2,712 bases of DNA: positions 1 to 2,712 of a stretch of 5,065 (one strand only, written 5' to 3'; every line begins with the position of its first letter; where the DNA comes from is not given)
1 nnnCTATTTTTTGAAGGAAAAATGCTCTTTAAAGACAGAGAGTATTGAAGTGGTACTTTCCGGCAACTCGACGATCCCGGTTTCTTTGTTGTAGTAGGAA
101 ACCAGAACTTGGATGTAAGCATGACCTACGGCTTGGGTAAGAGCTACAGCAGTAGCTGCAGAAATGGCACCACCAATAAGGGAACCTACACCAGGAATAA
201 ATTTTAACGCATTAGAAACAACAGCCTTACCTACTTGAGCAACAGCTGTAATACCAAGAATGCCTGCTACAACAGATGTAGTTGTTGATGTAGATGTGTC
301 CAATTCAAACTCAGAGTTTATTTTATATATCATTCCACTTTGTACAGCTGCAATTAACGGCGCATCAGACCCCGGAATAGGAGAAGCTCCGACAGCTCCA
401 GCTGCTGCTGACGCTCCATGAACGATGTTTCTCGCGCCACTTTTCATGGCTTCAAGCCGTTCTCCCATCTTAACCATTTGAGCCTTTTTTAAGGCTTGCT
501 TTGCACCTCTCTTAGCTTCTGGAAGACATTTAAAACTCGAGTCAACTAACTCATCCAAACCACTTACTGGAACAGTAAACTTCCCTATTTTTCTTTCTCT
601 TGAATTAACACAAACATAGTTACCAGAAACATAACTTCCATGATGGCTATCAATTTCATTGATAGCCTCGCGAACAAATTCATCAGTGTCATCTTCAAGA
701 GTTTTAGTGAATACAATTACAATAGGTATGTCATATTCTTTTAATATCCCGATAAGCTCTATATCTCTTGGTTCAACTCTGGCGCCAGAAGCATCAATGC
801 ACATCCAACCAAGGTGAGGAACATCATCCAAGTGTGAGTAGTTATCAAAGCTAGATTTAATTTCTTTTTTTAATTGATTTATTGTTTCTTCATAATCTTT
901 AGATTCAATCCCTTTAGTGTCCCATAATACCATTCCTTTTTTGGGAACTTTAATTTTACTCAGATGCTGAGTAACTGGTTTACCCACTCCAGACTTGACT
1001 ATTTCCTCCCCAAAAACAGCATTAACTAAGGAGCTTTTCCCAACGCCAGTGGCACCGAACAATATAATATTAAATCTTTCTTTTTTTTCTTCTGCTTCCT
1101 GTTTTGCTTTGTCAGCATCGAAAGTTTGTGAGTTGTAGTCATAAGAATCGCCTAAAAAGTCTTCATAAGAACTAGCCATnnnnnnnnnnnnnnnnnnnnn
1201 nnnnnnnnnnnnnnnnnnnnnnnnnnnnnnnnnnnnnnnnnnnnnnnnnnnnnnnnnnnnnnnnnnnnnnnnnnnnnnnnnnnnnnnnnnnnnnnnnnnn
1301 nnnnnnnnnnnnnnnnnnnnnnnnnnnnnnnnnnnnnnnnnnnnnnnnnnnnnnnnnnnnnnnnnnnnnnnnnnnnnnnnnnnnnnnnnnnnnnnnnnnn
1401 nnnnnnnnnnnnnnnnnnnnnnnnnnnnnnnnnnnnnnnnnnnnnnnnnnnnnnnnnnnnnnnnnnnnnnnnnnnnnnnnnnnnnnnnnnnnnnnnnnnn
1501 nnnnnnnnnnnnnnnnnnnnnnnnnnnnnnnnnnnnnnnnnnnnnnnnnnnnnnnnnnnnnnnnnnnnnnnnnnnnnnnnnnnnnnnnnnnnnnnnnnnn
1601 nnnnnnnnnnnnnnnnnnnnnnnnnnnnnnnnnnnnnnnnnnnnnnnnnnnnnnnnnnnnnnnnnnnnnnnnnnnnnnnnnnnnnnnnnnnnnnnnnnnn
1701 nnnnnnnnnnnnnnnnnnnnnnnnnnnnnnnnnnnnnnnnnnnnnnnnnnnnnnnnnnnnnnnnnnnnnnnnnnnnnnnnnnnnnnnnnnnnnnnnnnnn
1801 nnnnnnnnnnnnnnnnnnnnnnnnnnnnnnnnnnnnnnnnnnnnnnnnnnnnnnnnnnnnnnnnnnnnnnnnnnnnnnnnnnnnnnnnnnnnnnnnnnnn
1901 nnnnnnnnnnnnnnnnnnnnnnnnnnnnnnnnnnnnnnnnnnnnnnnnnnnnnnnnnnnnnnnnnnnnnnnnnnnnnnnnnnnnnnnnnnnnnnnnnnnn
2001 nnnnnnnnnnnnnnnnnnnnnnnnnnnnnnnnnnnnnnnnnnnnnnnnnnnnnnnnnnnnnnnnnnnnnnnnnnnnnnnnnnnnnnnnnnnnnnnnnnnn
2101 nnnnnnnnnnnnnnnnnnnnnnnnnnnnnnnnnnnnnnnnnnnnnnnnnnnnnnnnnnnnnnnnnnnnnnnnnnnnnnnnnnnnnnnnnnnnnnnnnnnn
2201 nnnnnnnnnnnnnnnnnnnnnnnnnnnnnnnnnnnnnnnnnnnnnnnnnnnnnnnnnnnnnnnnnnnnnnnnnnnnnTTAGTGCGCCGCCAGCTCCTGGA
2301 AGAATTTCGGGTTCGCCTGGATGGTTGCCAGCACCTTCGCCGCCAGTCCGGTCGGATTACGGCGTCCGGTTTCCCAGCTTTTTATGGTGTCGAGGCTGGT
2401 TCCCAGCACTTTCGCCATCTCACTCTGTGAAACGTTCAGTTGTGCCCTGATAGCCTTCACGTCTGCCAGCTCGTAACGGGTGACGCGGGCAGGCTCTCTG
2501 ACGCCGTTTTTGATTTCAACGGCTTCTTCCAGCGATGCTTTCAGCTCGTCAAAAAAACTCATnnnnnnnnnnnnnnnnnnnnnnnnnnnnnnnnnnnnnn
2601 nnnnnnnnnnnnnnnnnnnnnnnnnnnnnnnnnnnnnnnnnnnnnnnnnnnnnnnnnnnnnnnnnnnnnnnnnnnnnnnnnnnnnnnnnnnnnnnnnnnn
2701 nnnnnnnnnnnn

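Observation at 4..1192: GTPase-DUF697 fusion gene translationally coupled to the plasmid rep gene: candidate uncharacterised accessory system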

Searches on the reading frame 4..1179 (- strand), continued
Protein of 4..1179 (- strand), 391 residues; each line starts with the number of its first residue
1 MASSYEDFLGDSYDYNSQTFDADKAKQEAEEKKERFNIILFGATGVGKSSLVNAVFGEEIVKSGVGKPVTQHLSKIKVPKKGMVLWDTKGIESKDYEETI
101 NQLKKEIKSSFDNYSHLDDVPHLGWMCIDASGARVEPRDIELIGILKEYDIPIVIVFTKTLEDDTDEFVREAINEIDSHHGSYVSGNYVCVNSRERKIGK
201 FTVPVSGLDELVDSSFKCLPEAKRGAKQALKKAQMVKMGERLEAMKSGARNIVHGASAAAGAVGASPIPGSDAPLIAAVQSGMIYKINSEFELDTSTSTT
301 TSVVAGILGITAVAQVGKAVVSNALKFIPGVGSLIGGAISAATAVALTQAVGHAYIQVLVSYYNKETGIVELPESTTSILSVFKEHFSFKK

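Call 96: search_protein_families(library=pfam, proteins=[L050:7956-9170:+, L050:9193-10338:+, L050:6836-7819:-, L050:5626-6885:-, L050:4434-5615:-, L050:3766-4437:-, L050:10400-11365:-, L050:11421-11912:-, L050:11916-13397:-, L050:13384-14109:-], max_evalue=0.001)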
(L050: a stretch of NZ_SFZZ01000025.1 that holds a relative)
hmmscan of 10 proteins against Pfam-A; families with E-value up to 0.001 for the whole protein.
L050:7956-9170:+ (404 aa): 7 families
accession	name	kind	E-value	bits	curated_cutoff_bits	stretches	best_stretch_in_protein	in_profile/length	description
PF01926.29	MMR_HSR1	-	6.3e-15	55.7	21.9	1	48-167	2-112/113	50S ribosome-binding GTPase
PF05128.17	DUF697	-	1.4e-07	31.8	27.7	1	258-367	22-137/162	Domain of unknown function (DUF697)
PF04548.22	AIG1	-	2.8e-07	30.5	27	1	47-176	2-133/212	AIG1 family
PF03193.22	RsgA_GTPase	-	2.3e-06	28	30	1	34-104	95-171/174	RsgA GTPase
PF00350.29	Dynamin_N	-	0.00026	21.5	27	1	48-125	1-80/168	Dynamin family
PF05673.19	DUF815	-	0.00038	20.1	23.8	1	37-67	45-75/249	Protein of unknown function (DUF815)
PF00005.33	ABC_tran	-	0.00084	20.4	25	0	46-112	12-80/137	ABC transporter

L050:9193-10338:+ (381 aa): 1 family
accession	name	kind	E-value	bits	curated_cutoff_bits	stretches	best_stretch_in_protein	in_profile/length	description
PF01098.24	FTSW_RODA_SPOVE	-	2.6e-111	372.5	26.4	1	3-354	3-353/356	Cell cycle protein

L050:6836-7819:- (327 aa): 2 families
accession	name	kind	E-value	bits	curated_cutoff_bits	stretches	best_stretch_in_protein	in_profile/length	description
PF00849.27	PseudoU_synth_2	-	1.3e-26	94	26.8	1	86-245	1-151/152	RNA pseudouridylate synthase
PF01479.30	S4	-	4.7e-06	26.7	22.8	1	13-58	2-48/48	S4 domain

L050:5626-6885:- (419 aa): 2 families
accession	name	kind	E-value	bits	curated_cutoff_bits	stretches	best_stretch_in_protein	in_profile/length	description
PF00041.27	fn3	-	1.7e-19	70.2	25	1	153-227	13-81/84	Fibronectin type III domain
PF21910.2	GH85_C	-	1.2e-07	32.5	27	1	238-310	6-80/95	GH85 endohexosaminidases, C-terminal domain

L050:4434-5615:- (393 aa): 6 families
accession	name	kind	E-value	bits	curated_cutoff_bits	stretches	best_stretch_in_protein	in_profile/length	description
PF02390.23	Methyltransf_4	-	1.2e-49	168.5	24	1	118-280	1-173/173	Putative methyltransferase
PF13847.12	Methyltransf_31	-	5.4e-09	36.3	27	1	122-229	7-109/145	Methyltransferase domain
PF13649.12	Methyltransf_25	-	5.3e-07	30.7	27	1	123-225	2-97/97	Methyltransferase domain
PF08241.18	Methyltransf_11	-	4.1e-06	27.8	21.2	1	124-227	2-93/95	Methyltransferase domain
PF05175.20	MTS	-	9.8e-05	22.5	23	1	116-250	29-159/170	Methyltransferase small domain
PF08242.18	Methyltransf_12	-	0.00011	23.3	30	0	123-195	1-72/98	Methyltransferase domain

L050:3766-4437:- (223 aa): 4 families
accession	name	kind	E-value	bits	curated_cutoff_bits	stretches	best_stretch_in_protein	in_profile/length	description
PF00005.33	ABC_tran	-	1.1e-30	107.4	25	1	22-168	2-136/137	ABC transporter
PF02463.25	SMC_N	-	7.4e-06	26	40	1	30-200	23-198/220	RecF/RecN/SMC N terminal domain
PF13555.12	AAA_29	-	4e-05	23.7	27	1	24-48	15-39/61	P-loop containing region of AAA domain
PF13191.12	AAA_16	-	0.00012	23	32.6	1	28-54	21-47/167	AAA ATPase domain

L050:10400-11365:- (321 aa): 4 families
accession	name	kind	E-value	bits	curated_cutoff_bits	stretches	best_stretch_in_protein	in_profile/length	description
PF13793.12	Pribosyltran_N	-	2.6e-54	182.5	25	1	17-132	2-117/117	N-terminal domain of ribose phosphate pyrophosphokinase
PF14572.12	Pribosyl_synth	-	6e-29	101.7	27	1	211-320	71-183/184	Phosphoribosyl synthetase-associated domain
PF00156.33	Pribosyltran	-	1.3e-15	57.5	26.3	1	166-259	22-123/158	Phosphoribosyl transferase domain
PF14681.12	UPRTase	-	0.00029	20.8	27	1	206-282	102-179/206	Uracil phosphoribosyltransferase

L050:11421-11912:- (163 aa): 3 families
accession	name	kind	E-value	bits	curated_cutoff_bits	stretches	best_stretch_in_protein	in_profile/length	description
PF01230.28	HIT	-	1.8e-10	41.7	21.5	1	36-127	5-96/98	HIT domain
PF11969.13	DcpS_C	-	3.8e-07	31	24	1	21-124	1-100/114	Scavenger mRNA decapping enzyme C-term binding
PF04677.20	CwfJ_C_1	-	0.00034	20.9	21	1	15-92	7-81/122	Protein similar to CwfJ C-terminus 1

L050:11916-13397:- (493 aa): 2 families
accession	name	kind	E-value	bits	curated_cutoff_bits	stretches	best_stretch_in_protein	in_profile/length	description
PF08245.18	Mur_ligase_M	-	9.3e-26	91.5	24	1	173-350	1-199/200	Mur ligase middle domain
PF02875.26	Mur_ligase_C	-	0.00015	23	28.4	1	373-486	1-124/127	Mur ligase, glutamate ligase domain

L050:13384-14109:- (241 aa): 5 families
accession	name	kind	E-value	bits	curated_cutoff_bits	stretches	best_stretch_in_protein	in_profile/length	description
PF12697.13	Abhydrolase_6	-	1.1e-10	43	26.3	1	29-229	2-214/217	Alpha/beta hydrolase family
PF00561.26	Abhydrolase_1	-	3.3e-10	40.5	25.8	1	29-105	4-83/245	alpha/beta hydrolase fold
PF12146.15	Hydrolase_4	-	7.6e-05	22.6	27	0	30-150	9-141/239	Serine aminopeptidase, S33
PF00975.26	Thioesterase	-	7.7e-05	23.4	26.4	0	78-105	53-80/226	Thioesterase domain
PF20408.4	Abhydrolase_11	-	0.00013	22.2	27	0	52-112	37-97/193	Alpha/beta hydrolase domain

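Call 105: search_solved_structures(query=A1, max_evalue=0.01)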
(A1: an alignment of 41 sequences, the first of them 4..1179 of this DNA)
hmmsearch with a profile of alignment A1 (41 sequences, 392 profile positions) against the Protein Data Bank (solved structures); distinct sequences matched with E-value up to 0.01: 82 (the best 60 are shown).
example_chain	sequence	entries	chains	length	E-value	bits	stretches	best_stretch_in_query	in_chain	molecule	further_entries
3zjc_A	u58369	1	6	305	1.4e-07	34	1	29-221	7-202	GTPASE IMAP FAMILY MEMBER 7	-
8qua_A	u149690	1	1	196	3.7e-07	32.6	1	17-199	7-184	Probable GTP-binding protein EngB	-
3lxx_A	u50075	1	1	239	1.2e-06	30.9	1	33-111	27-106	GTPase IMAP family member 4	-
8sgd_A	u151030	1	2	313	2.1e-06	30.2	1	25-70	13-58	CDC10 isoform 1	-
4dcs_A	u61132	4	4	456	2.4e-06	29.9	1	29-100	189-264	GTP-BINDING PROTEIN ENGA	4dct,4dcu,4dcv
2hjg_A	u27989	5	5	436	2.8e-06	29.7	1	29-100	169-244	GTP-binding protein engA | GTPase Der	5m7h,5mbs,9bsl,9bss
9bs0_W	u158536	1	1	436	2.9e-06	29.7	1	29-100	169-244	GTPase Der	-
5dn8_A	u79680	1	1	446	5.7e-06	28.7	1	25-158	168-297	GTPase Der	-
9bhw_B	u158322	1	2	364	6.4e-06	28.5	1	23-174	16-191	Neuronal-specific septin-3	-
8fwp_A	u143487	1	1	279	8.7e-06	28.1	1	35-70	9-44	Cell division control protein 10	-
8pfh_A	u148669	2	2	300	1e-05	27.9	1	35-70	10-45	CDC10 isoform 1 | Cell division control protein 10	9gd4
5cyp_A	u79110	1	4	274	1.7e-05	27.2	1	35-170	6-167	Septin-9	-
5cyo_A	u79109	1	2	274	2.1e-05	26.8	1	35-170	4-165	Septin-9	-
4yqf_B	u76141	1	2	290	2.1e-05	26.8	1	35-169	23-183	Septin-9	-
6n0b_C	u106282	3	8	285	2.3e-05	26.7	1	35-219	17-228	Septin-7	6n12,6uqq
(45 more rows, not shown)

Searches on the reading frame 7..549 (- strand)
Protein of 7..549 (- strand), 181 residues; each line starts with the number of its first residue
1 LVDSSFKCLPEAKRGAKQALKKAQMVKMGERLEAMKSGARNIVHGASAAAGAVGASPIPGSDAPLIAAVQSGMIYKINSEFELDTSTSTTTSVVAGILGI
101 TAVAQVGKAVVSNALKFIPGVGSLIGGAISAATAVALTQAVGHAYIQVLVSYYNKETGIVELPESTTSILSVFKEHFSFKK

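Call 68: predict_structure(alignment_id=A3)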
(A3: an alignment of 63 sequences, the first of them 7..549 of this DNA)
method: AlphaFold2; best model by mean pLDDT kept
length: 181 residues; sequences in the alignment: 63
mean_pLDDT: 81.7   pTM: 0.79
mean pLDDT of the five models: 81.7, 80.6, 79.9, 76.0, 75.1
residues with pLDDT >= 90: 57; 70-90: 94; 50-70: 28; < 50: 2
segments of 3 or more residues with pLDDT < 50: none
pLDDT, mean of each block of 10 residues (from residue 1): 80 78 85 94 93 77 84 93 78 82 67 57 67 87 94 92 88 80 34
secondary structure, 60 per line:
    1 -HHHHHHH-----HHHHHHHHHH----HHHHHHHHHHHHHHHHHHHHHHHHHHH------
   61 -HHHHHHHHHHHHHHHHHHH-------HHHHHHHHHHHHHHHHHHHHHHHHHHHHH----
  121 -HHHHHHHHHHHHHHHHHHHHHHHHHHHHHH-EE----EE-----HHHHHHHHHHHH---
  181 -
elements in order: H2-8 H14-23 H28-54 H62-80 H88-116 H122-151 H166-177

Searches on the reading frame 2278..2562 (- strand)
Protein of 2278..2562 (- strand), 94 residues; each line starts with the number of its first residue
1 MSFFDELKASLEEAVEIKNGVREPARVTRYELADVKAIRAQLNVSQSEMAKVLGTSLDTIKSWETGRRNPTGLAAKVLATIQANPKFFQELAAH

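Call 4: search_protein_families(library=pfam, proteins=[window:2278-2562:-], max_evalue=0.01)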
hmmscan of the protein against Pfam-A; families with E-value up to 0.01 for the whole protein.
window:2278-2562:- (94 aa): 5 families
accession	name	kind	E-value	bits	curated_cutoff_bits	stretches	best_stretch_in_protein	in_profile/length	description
PF01381.28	HTH_3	-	9.3e-10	38.8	23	1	35-79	1-45/55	Helix-turn-helix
PF13560.12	HTH_31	-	9.9e-06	26.2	27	1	36-72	7-44/64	Helix-turn-helix domain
PF15731.11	MqsA_antitoxin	-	1.8e-05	25.3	30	1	27-91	66-130/131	Antitoxin component of bacterial toxin-antitoxin system, MqsA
PF12844.13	HTH_19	-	5.6e-05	23.4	30.2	1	35-78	4-44/64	Helix-turn-helix domain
PF20432.4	Xre-like-HTH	-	0.0038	17.9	25.8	1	33-63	13-42/63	Antitoxin Xre-like helix-turn-helix domain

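Call 6: search_protein_families(library=padloc, proteins=[window:2278-2562:-], max_evalue=0.01)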
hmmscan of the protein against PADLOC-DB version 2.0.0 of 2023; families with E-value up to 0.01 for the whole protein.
window:2278-2562:- (94 aa): 7 families
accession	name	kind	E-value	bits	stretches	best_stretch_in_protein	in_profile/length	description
PDLC02926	HTH_VI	-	3.9e-05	21.8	1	35-71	6-42/92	-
PDLC03951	RmrA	-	5.1e-05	20.4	1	28-88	6-67/400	-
PDLC03669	Control_protein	-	0.00018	19.7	1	35-76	14-55/96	control protein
PDLC03949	RmrA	-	0.00056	16.9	1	38-90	10-63/363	-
PDLC03952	RmrA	-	0.00072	16.5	1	33-88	25-81/395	-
PDLC03954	RmrA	-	0.0026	14.7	1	26-88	6-69/380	-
PDLC03956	RmrA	-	0.0042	14.2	1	36-88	15-68/399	-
